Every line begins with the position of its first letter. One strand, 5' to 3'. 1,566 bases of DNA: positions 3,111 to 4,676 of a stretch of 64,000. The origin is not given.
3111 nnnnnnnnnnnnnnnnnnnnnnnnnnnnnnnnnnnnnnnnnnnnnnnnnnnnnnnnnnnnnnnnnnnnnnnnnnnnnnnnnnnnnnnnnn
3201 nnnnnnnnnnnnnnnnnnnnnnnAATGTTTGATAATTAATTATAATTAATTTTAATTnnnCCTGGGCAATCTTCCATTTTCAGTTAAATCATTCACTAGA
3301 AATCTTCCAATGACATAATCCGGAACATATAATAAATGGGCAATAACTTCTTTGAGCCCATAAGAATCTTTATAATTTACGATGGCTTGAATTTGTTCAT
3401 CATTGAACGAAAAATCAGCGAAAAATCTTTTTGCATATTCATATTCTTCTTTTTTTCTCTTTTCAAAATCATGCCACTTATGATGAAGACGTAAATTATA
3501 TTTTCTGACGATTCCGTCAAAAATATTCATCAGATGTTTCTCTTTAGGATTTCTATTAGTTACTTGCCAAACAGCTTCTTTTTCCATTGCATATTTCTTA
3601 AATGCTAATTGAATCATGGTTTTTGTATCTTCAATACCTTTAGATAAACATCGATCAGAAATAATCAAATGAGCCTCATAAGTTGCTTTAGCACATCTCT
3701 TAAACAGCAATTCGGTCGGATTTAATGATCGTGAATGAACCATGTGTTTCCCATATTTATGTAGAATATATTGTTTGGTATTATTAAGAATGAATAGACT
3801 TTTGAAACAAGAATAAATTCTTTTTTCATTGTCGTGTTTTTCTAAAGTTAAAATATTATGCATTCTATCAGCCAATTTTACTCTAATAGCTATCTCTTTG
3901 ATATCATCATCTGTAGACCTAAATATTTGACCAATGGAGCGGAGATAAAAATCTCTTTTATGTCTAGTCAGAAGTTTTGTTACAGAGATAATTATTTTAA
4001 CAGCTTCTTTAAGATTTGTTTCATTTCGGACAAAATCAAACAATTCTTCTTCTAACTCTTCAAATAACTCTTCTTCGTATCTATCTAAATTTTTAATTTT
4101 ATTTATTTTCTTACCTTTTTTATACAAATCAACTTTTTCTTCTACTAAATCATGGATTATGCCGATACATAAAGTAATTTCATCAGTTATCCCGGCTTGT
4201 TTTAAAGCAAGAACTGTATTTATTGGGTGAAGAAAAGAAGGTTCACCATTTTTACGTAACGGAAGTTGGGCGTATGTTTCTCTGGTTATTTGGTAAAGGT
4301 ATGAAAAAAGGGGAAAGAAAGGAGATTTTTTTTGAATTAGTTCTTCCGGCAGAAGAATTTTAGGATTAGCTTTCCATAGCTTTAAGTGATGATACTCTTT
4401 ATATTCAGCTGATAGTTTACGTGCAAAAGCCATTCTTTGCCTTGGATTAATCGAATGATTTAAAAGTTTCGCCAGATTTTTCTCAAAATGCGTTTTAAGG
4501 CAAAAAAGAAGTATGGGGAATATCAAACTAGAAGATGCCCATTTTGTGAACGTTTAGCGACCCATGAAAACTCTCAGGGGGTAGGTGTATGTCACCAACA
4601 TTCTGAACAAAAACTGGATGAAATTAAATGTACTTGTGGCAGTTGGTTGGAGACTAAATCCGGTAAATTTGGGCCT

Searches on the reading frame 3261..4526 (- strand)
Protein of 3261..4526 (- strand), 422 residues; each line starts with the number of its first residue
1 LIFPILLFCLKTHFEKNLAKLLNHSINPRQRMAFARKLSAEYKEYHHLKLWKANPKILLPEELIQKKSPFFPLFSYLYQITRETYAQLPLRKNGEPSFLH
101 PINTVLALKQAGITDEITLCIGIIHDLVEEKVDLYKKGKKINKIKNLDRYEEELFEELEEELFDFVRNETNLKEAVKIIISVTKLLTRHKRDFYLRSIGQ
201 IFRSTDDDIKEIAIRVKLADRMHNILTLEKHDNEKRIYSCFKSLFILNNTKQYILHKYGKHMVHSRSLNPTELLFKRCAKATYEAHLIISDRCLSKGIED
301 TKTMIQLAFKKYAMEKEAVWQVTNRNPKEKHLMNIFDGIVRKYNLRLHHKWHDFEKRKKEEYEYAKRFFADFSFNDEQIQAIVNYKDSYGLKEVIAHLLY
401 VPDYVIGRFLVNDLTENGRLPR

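Call 29: search_protein_families(library=pfam, proteins=[window:3261-4526:-], max_evalue=0.001)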
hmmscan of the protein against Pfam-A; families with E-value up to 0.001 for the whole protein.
window:3261-4526:- (422 aa): 1 family
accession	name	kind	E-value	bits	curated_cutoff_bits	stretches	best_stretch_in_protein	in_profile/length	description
PF13328.12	HD_4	-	3.9e-05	23.9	27.2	1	84-236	8-135/156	HD domain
